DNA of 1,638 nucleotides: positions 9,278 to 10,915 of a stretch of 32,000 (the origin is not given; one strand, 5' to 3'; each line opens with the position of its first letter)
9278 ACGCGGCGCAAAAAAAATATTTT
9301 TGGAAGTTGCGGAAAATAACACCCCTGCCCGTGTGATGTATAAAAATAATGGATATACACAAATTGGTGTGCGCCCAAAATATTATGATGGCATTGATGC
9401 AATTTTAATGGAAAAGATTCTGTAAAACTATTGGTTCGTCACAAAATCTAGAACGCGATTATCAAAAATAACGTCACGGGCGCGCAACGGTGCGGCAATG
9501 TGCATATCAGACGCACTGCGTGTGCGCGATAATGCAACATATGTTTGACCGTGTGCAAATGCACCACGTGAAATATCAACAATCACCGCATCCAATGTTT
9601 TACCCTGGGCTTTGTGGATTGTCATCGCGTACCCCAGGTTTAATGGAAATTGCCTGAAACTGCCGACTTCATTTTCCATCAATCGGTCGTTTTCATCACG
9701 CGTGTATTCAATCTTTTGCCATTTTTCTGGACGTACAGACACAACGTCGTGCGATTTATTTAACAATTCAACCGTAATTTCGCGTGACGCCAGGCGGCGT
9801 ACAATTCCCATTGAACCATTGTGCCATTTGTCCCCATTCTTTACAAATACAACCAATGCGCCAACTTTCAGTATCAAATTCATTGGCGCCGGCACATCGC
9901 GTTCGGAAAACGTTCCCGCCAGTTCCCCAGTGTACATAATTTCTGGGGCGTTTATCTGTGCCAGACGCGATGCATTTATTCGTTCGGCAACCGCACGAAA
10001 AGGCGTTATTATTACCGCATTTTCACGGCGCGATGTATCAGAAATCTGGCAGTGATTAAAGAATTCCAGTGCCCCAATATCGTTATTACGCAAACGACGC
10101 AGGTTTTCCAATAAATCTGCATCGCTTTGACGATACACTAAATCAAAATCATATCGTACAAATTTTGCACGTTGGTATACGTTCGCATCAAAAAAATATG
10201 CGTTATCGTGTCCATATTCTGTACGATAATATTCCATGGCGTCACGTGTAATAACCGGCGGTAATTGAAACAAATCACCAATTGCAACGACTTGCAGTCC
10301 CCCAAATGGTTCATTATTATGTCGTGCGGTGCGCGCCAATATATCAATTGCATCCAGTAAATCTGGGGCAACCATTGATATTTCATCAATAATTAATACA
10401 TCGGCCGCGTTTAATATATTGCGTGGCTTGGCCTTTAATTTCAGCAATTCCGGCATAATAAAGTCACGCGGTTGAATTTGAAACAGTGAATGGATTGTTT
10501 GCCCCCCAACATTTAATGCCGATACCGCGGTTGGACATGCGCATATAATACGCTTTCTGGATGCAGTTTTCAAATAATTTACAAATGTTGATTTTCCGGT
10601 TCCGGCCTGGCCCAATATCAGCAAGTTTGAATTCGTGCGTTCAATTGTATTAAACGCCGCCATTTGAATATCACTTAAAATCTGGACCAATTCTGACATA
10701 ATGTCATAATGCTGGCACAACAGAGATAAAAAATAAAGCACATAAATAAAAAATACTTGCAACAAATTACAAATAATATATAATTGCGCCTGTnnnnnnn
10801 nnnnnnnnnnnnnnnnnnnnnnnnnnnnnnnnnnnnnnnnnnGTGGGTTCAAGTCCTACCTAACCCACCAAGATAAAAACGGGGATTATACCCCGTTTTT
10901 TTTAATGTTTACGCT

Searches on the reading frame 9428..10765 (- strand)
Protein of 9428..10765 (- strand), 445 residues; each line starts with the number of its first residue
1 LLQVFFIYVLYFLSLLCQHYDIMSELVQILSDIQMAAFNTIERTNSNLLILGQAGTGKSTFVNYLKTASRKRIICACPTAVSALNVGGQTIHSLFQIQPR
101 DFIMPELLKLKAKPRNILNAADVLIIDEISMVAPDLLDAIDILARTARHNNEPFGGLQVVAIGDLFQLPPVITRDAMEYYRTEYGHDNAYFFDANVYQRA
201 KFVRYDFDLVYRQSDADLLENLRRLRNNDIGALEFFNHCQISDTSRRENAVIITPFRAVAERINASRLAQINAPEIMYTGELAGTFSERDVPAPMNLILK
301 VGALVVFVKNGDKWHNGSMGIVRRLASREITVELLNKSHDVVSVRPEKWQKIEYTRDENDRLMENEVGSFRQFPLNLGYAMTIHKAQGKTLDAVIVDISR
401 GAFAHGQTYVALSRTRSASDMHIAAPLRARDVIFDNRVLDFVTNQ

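Call 39: search_protein_families(library=pfam, proteins=[window:9428-10765:-], max_evalue=0.001)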
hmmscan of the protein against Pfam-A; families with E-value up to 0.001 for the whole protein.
window:9428-10765:- (445 aa): 10 families
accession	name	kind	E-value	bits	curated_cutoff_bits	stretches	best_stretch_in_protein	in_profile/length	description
PF05970.20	PIF1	-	8.4e-23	81.6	25.9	1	31-174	3-158/223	PIF1-like helicase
PF13245.12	AAA_19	-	4e-12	46.9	25.1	1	42-171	8-132/134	AAA domain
PF13604.12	AAA_30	-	7.7e-12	45.8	27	1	30-176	2-136/191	AAA domain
PF02689.20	Herpes_Helicase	-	4.2e-08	32.1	27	1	378-431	730-785/808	Helicase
PF13538.12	UvrD_C_2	-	9.7e-06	25.8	27.4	1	378-417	2-47/52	UvrD-like helicase C-terminal domain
PF13401.12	AAA_22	-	1.6e-05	25.7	27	1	44-163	4-122/130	AAA domain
PF01443.25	Viral_helicase1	-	4.4e-05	23.8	21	0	361-417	174-222/228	Viral superfamily 1 RNA helicase core domain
PF13191.12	AAA_16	-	5e-05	24.3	32.6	1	36-89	14-64/167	AAA ATPase domain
PF07728.20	AAA_5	-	0.00038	20.9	22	1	47-141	1-88/139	AAA domain (dynein-related subfamily)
PF05729.18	NACHT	-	0.00055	20.2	26.7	0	48-129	3-90/167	NACHT domain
